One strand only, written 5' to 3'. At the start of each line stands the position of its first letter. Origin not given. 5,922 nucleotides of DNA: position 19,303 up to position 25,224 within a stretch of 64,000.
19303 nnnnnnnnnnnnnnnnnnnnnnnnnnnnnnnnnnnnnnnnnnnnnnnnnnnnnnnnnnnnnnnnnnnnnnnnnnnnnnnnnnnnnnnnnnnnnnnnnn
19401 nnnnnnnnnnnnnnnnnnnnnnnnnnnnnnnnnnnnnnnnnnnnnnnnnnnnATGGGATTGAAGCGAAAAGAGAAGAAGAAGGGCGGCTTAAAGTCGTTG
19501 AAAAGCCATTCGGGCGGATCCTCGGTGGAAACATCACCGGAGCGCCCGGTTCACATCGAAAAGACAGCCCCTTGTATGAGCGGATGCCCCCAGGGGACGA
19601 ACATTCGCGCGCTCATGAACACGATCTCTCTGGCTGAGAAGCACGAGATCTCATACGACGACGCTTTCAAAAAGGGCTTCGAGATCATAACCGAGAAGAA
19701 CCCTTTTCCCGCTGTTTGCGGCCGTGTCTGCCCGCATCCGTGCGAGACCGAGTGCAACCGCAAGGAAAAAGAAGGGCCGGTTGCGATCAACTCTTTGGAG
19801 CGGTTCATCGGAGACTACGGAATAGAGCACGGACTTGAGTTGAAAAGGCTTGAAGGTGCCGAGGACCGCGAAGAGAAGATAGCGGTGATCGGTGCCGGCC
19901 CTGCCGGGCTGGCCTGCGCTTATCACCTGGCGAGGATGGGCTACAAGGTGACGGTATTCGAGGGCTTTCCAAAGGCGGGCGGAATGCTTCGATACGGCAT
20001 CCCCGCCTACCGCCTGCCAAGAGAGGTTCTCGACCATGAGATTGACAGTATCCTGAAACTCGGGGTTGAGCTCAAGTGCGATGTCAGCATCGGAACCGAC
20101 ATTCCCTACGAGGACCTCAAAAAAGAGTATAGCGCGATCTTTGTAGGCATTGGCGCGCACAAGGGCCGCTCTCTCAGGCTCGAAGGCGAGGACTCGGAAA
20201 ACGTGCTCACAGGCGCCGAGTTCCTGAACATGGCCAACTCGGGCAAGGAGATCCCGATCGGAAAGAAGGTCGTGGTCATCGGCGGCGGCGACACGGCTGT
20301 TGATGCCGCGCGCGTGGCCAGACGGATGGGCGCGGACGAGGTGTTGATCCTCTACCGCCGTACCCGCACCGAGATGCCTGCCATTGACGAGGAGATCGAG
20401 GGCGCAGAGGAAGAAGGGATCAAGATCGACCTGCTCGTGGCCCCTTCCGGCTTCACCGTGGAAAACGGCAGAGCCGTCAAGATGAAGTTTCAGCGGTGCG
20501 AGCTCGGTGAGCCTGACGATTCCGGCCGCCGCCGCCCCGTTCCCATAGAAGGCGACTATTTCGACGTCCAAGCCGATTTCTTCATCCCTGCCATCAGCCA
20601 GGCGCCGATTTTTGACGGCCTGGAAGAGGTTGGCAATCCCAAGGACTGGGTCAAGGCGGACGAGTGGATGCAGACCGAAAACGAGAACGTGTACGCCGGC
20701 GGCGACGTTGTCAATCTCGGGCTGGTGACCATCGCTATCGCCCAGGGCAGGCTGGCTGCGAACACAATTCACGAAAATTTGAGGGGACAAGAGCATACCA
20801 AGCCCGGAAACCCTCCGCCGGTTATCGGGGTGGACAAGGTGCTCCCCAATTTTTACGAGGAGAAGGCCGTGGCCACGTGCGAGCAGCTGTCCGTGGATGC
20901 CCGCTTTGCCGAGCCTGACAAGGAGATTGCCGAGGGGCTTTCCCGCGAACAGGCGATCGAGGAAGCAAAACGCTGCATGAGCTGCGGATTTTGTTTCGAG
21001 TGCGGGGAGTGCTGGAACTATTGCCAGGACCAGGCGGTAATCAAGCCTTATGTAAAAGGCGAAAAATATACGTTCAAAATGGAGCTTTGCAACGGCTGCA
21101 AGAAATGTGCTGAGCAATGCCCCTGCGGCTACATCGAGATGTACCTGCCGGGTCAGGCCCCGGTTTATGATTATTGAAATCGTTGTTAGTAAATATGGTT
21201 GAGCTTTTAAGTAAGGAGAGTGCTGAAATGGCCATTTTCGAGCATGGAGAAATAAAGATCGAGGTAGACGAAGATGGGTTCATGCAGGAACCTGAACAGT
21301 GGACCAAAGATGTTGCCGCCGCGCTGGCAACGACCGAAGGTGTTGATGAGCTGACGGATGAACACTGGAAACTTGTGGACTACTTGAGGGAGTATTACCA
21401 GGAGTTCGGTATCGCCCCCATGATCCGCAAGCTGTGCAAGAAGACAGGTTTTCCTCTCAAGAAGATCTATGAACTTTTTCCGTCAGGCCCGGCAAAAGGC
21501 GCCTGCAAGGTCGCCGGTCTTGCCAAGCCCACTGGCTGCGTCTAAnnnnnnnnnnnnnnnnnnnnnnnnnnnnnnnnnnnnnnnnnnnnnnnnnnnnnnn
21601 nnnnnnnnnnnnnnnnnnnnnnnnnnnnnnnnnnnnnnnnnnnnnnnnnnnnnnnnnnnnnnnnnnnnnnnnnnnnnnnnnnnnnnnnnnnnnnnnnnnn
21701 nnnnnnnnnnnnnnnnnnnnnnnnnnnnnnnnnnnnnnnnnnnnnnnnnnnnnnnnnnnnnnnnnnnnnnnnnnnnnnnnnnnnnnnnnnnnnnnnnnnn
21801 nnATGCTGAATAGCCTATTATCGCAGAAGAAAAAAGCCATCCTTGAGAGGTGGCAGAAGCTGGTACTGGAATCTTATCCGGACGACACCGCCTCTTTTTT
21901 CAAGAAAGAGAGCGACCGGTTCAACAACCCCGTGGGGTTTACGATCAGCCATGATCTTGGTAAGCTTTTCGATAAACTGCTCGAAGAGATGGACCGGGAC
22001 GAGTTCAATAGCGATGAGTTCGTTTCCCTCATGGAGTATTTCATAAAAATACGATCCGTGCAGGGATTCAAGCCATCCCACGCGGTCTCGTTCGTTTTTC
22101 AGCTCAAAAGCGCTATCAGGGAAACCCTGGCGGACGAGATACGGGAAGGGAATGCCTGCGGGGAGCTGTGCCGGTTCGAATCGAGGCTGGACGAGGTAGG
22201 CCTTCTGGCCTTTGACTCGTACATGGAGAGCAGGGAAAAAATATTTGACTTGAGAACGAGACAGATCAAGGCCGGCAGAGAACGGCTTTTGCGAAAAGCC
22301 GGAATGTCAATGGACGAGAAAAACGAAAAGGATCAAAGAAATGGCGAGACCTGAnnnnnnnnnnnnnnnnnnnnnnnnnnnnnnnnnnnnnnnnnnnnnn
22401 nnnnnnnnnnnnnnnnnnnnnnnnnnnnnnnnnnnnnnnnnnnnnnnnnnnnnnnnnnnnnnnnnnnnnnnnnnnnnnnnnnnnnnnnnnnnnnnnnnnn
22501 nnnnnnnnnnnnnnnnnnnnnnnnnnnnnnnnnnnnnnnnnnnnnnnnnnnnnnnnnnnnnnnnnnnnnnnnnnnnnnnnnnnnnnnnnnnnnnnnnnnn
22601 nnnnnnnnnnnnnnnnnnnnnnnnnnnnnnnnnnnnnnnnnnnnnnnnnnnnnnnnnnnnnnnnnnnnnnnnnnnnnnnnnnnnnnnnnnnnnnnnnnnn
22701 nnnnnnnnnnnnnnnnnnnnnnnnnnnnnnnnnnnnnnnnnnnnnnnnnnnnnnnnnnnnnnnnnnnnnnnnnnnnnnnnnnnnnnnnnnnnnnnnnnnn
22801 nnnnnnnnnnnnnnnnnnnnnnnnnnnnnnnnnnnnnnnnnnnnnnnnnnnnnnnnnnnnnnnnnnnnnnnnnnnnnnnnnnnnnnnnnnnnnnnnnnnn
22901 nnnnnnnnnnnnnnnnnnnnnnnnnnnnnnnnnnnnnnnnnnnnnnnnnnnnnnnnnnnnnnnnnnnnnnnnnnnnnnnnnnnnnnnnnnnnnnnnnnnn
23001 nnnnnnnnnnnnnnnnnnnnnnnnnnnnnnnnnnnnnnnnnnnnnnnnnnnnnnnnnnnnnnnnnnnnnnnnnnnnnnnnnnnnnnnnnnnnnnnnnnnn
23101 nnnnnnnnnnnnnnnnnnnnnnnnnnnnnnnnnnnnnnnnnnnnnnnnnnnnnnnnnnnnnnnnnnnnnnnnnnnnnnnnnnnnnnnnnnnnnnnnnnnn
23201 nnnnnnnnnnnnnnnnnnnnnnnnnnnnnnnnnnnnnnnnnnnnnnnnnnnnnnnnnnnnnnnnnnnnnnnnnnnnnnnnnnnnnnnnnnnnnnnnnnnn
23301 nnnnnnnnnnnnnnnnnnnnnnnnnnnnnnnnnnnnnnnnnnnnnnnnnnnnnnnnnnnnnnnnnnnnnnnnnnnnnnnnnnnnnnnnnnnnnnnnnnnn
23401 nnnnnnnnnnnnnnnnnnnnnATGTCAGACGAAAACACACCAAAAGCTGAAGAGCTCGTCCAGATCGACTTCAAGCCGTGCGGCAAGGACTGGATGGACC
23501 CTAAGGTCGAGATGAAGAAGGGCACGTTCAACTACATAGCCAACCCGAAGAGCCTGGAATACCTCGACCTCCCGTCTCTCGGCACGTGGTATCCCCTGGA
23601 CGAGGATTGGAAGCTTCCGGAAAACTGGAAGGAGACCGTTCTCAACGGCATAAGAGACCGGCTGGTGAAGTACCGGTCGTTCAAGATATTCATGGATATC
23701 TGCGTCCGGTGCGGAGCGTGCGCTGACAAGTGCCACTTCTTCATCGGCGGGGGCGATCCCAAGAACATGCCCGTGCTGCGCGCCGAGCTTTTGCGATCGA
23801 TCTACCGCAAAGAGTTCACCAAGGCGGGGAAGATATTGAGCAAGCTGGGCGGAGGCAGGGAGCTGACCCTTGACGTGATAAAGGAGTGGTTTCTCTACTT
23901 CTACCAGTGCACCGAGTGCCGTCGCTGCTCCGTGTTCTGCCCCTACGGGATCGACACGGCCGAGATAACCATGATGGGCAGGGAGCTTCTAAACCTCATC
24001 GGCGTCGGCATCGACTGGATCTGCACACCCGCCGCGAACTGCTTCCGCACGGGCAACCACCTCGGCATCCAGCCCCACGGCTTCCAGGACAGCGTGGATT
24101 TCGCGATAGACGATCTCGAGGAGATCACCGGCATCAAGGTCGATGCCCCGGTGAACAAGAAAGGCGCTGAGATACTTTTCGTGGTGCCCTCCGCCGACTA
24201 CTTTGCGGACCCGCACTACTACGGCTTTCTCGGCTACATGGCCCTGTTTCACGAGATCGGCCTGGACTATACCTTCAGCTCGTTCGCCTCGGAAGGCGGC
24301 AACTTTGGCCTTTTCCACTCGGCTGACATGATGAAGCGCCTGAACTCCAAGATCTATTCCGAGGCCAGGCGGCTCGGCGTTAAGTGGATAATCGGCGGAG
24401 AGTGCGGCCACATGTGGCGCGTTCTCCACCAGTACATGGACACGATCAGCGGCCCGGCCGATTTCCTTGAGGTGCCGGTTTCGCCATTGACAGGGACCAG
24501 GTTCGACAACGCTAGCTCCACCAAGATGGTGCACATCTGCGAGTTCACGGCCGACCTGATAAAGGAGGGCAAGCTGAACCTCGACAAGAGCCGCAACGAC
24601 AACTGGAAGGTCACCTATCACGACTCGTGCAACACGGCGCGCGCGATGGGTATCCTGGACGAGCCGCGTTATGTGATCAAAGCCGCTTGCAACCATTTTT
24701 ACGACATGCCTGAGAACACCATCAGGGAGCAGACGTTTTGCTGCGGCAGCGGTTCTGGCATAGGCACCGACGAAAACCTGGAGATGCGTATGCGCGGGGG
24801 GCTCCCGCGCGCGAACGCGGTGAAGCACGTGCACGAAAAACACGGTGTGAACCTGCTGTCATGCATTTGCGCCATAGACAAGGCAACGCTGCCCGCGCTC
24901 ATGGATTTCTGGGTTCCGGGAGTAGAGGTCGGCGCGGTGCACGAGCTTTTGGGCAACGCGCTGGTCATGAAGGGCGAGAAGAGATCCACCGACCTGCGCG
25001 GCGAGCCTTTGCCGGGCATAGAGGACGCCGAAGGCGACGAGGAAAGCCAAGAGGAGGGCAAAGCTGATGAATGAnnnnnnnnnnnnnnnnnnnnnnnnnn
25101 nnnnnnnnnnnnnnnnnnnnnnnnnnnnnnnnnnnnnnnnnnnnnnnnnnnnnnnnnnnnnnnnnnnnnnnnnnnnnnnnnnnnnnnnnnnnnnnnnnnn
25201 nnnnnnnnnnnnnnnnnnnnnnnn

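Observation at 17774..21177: DsrL-like NAD(P)H oxidoreductase encoded next to a reductive-type dsrABD-N cluster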

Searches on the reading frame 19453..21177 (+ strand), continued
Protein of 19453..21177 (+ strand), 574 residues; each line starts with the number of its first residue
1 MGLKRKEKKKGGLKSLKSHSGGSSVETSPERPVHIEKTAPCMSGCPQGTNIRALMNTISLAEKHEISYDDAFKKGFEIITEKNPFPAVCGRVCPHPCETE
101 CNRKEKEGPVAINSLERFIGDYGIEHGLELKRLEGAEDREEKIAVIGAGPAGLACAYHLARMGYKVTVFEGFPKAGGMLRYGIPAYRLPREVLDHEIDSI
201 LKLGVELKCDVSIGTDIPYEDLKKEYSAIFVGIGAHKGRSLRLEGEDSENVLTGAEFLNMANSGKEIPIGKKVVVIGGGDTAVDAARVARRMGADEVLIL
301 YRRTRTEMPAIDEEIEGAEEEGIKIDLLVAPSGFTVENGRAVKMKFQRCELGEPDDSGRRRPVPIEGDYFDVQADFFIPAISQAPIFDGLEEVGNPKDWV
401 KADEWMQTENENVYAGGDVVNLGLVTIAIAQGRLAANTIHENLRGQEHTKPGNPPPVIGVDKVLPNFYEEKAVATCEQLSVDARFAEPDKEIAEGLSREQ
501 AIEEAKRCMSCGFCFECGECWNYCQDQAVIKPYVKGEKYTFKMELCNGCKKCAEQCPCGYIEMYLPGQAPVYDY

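Call 81: fold_search(model_id=the predicted structure, library=pdb)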
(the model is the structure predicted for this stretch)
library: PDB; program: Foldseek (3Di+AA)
matches with E <= 10: 1971; with E <= 0.001: 606
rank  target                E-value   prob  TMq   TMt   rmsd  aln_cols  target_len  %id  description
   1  9bov_A                1.6e-47  1.00  0.76  0.39   6.0       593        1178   36  Structure of electron bifurcating Nfn-ABC complexed with NAD from Caldicellulosiruptor saccharolyticus (released 2025-03-05)
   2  9n5u_A                6.4e-47  1.00  0.76  0.47   5.9       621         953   33  Structure of the Thermococcus sibiricus NfnABC complex (released 2025-05-07)
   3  8oh5_C                8.0e-47  1.00  0.75  0.38   6.0       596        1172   32  Cryo-EM structure of the electron bifurcating transhydrogenase StnABC complex from Sporomusa Ovata (state 2) (released 2023-09-13)
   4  9n5v_A                4.3e-44  1.00  0.75  0.47   6.0       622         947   33  Structure of the NAD(H)-bound Thermococcus sibiricus NfnABC complex (released 2025-05-07)
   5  5jca_L                6.2e-42  1.00  0.64  0.78   3.0       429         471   41  NADP(H) bound NADH-dependent Ferredoxin:NADP Oxidoreductase (NfnI) from Pyrococcus furiosus (released 2017-04-12)
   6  5jfc_L                1.8e-39  1.00  0.64  0.78   2.7       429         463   40  NADH-dependent Ferredoxin:NADP Oxidoreductase (NfnI) from Pyrococcus furiosus (released 2017-04-12)
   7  4ylf_B                1.1e-37  1.00  0.63  0.76   3.7       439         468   40  Insights into flavin-based electron bifurcation via the NADH-dependent reduced ferredoxin-NADP oxidoreductase structur (released 2015-07-08)
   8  5vj7_A                5.3e-37  1.00  0.63  0.77   3.3       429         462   39  Ferredoxin NADP Oxidoreductase (Xfn) (released 2017-07-19)
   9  6s6s_E                1.6e-33  1.00  0.62  0.74   3.4       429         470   33  Structure of Azospirillum brasilense Glutamate Synthase in a4b4 oligomeric state. (released 2019-09-11)
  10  2vdc_G                4.8e-32  1.00  0.62  0.77   3.5       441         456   32  THE 9.5 A RESOLUTION STRUCTURE OF GLUTAMATE SYNTHASE FROM CRYO-ELECTRON MICROSCOPY AND ITS OLIGOMERIZATION BEHAVIOR IN (released 2008-01-15)
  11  1gt8_B                7.5e-32  1.00  0.61  0.36   3.8       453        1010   29  DIHYDROPYRIMIDINE DEHYDROGENASE (DPD) FROM PIG, TERNARY COMPLEX WITH NADPH AND URACIL-4-ACETIC ACID (released 2002-04-11)
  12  1h7x_A                8.4e-32  1.00  0.63  0.36   4.1       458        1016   29  Dihydropyrimidine dehydrogenase (DPD) from pig, ternary complex of a mutant enzyme (C671A), NADPH and 5-fluorouracil (released 2001-02-23)
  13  1h7w_B                8.9e-32  1.00  0.61  0.35   3.7       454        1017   29  Dihydropyrimidine dehydrogenase (DPD) from pig (released 2001-02-23)
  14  7m32_A                1.2e-31  1.00  0.61  0.36   4.0       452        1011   28  Dihydropyrimidine Dehydrogenase (DPD) C671A Mutant Soaked with Uracil and NADPH Anaerobically (released 2021-06-09)
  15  6s6t_E                1.7e-31  1.00  0.62  0.74   3.4       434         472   33  Structure of Azospirillum brasilense Glutamate Synthase in a4b3 oligomeric state (released 2019-09-11)
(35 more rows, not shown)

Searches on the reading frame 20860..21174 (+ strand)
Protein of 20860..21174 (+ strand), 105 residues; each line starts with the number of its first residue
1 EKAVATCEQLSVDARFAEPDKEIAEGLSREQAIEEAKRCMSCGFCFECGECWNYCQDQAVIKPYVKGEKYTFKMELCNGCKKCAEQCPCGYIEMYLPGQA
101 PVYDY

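Call 65: search_protein_families(library=pfam, proteins=[window:20860-21174:+], max_evalue=1)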
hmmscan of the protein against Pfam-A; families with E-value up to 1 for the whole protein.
seq(105 aa): 13 families
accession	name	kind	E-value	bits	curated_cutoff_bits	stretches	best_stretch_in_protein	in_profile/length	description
PF14697.11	Fer4_21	-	4.1e-07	30.5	35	1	45-94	8-59/59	4Fe-4S dicluster domain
PF12838.12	Fer4_7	-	1e-05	26.3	27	1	45-90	2-51/52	4Fe-4S dicluster domain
PF00037.32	Fer4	-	2.3e-05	24.4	21.1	1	72-90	3-21/24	4Fe-4S binding domain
PF13187.11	Fer4_9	-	0.00049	20.5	27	2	45-90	2-50/52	4Fe-4S dicluster domain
PF14691.11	Fer4_20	-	0.00091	19.5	25.8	1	21-66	6-47/113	Dihydroprymidine dehydrogenase domain II, 4Fe-4S cluster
PF12837.12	Fer4_6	-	0.0014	18.9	25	1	72-90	4-22/24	4Fe-4S binding domain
PF13237.11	Fer4_10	-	0.0047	17.3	25.5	1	45-88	9-53/53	4Fe-4S dicluster domain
PF12797.12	Fer4_2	-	0.0054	17.1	24.5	1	72-88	5-21/22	4Fe-4S binding domain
PF13484.11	Fer4_16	-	0.0084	17.3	30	2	77-94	2-19/66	4Fe-4S double cluster binding domain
PF12800.12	Fer4_4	-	0.014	16.1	24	1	75-88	2-15/17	4Fe-4S binding domain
PF13183.11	Fer4_8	-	0.053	14.5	27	0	35-90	1-67/68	4Fe-4S dicluster domain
PF25160.1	LdpA_Fe-S-bd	-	0.1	12.9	27.6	1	51-94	9-45/49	LdpA Fe-S cluster-binding domain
PF13534.11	Fer4_17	-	0.51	11.4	22.2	0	32-55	33-56/61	4Fe-4S dicluster domain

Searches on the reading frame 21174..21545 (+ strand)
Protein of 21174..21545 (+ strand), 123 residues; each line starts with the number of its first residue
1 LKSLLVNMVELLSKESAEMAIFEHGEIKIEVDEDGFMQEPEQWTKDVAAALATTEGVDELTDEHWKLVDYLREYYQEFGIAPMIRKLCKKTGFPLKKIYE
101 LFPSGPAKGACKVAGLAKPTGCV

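Call 5: search_protein_families(library=pfam, proteins=[window:21174-21545:+])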
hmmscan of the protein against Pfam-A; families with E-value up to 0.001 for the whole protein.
window:21174-21545:+ (123 aa): 1 family
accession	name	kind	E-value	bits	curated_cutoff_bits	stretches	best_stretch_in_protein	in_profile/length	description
PF04358.19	DsrC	-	3.2e-38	130.9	24.9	1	26-123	4-107/107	DsrC like protein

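Call 6: search_protein_families(library=ncbifam, proteins=[window:21228-21545:+], max_evalue=0.01)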
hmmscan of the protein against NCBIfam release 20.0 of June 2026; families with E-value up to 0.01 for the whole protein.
window:21228-21545:+ (105 aa): 2 families
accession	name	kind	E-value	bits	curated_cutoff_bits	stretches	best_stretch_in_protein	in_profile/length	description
TIGR03342.1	dsrC_tusE_dsvC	subfamily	2.4e-34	117.9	53.5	1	8-105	5-108/108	TusE/DsrC/DsvC family sulfur relay protein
NF008562.0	PRK11508.1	equivalog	2.7e-23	82.2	191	1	1-105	1-109/109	sulfurtransferase TusE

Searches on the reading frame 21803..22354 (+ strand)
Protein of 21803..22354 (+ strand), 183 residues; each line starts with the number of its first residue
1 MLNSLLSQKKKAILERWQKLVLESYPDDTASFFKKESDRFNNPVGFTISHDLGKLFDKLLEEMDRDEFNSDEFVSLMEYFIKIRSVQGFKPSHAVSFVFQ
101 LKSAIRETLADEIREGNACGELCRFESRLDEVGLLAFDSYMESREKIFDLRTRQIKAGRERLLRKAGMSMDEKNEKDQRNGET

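Call 5: search_protein_families(library=pfam, proteins=[window:21803-22354:+])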
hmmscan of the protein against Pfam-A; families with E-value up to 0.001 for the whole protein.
window:21803-22354:+ (183 aa): 1 family
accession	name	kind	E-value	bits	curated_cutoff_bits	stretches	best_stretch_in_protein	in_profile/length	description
PF14361.12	RsbRD_N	-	4.9e-20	72.6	24.3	1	3-109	2-103/104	RsbT co-antagonist protein rsbRD N-terminal domain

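Call 6: search_protein_families(library=ncbifam, proteins=[window:21803-22354:+], max_evalue=0.01)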
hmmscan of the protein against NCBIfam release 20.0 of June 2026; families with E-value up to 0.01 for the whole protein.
window:21803-22354:+ (183 aa): 0 families

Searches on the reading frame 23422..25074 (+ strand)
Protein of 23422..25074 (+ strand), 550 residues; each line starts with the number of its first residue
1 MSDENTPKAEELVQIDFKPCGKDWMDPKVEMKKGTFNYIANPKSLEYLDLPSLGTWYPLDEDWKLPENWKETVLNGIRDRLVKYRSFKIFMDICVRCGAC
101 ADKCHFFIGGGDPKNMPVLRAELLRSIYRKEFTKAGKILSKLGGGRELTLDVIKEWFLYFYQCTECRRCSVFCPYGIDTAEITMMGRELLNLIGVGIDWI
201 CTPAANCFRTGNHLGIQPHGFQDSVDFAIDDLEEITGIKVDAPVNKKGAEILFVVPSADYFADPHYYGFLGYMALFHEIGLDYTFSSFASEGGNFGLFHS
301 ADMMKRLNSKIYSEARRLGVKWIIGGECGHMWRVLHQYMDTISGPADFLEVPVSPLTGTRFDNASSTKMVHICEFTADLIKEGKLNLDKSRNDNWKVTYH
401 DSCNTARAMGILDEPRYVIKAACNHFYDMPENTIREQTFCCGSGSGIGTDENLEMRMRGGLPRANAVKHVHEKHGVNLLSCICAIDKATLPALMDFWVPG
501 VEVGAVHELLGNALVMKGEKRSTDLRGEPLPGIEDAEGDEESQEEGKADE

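Call 5: search_protein_families(library=pfam, proteins=[window:23422-25074:+])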
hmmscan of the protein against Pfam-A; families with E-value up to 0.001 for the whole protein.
window:23422-25074:+ (550 aa): 7 families
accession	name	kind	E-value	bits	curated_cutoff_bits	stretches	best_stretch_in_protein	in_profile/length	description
PF13183.11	Fer4_8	-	1.4e-10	42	27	1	91-177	2-68/68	4Fe-4S dicluster domain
PF13534.11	Fer4_17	-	3.6e-08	34.3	22.2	1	94-178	2-61/61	4Fe-4S dicluster domain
PF13237.11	Fer4_10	-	1.4e-05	25.3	25.5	0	162-185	8-26/53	4Fe-4S dicluster domain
PF12797.12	Fer4_2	-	2.7e-05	24.3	24.5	0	162-175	9-22/22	4Fe-4S binding domain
PF00037.32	Fer4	-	0.00028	21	21.1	0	88-104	2-18/24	4Fe-4S binding domain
PF12837.12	Fer4_6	-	0.00032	20.9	25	0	88-105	3-20/24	4Fe-4S binding domain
PF02754.22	CCG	-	0.00033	21.1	20.6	0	397-457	1-57/85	Cysteine-rich domain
